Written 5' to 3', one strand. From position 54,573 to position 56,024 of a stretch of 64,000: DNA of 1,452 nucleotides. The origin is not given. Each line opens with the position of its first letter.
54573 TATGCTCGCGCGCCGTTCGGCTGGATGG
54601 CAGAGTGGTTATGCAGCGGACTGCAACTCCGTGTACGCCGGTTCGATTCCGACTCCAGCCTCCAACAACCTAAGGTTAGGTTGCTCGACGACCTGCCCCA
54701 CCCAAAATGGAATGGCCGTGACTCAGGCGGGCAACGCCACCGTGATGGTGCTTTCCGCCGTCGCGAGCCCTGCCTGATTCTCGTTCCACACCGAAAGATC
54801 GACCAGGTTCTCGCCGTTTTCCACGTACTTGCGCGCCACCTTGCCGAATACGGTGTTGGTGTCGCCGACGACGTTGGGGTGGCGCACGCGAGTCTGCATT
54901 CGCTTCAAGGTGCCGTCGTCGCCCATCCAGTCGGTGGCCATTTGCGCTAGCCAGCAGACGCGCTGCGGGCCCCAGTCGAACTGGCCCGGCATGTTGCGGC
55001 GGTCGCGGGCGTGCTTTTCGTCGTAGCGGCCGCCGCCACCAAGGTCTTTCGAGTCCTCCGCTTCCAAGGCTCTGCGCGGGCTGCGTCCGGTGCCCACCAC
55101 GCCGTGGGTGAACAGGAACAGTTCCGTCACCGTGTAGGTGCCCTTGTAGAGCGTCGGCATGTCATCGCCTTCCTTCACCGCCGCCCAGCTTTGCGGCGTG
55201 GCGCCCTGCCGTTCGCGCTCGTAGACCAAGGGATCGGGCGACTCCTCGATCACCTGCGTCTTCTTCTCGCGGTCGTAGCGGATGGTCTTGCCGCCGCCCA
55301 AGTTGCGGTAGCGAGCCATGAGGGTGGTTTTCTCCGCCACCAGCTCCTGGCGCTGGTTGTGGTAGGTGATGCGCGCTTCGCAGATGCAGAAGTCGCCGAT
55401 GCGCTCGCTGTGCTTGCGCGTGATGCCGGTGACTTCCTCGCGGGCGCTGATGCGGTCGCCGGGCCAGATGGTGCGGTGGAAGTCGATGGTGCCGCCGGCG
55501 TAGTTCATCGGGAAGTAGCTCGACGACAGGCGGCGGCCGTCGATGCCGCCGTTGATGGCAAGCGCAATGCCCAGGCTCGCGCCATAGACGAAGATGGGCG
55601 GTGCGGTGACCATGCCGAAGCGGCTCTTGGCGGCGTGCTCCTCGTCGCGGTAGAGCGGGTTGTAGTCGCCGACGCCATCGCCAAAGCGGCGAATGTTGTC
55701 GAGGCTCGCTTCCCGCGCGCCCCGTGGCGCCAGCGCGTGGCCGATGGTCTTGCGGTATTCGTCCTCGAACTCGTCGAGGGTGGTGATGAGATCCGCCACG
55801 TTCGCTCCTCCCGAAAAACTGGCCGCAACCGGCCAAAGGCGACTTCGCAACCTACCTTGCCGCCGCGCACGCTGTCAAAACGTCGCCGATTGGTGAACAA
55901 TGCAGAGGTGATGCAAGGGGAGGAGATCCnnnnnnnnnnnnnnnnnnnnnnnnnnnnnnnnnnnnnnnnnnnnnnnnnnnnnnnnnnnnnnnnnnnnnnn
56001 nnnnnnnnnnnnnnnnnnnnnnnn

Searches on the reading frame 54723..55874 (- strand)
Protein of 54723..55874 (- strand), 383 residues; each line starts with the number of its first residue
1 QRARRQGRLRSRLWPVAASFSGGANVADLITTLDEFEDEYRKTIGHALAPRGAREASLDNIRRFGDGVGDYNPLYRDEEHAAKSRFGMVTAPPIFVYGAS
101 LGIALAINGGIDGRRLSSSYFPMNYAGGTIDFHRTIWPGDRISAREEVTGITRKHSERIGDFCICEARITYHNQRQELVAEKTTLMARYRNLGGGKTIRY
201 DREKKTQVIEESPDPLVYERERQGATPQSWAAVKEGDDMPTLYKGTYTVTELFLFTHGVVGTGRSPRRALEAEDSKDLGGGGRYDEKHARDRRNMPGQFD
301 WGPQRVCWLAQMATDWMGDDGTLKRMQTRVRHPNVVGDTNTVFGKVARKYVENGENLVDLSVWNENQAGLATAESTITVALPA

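Call 10: search_protein_families(library=pfam, proteins=[window:54723-55874:-])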
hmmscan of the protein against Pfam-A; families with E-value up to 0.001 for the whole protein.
window:54723-55874:- (383 aa): 2 families
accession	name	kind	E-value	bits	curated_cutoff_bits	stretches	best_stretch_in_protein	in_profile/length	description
PF13452.11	FAS1_DH_region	-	4.2e-16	59.7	22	1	44-181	3-131/132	FAS1-like, dehydratase domain region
PF01575.25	MaoC_dehydratas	-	3.3e-07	30.4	27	1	43-155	5-108/123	MaoC like domain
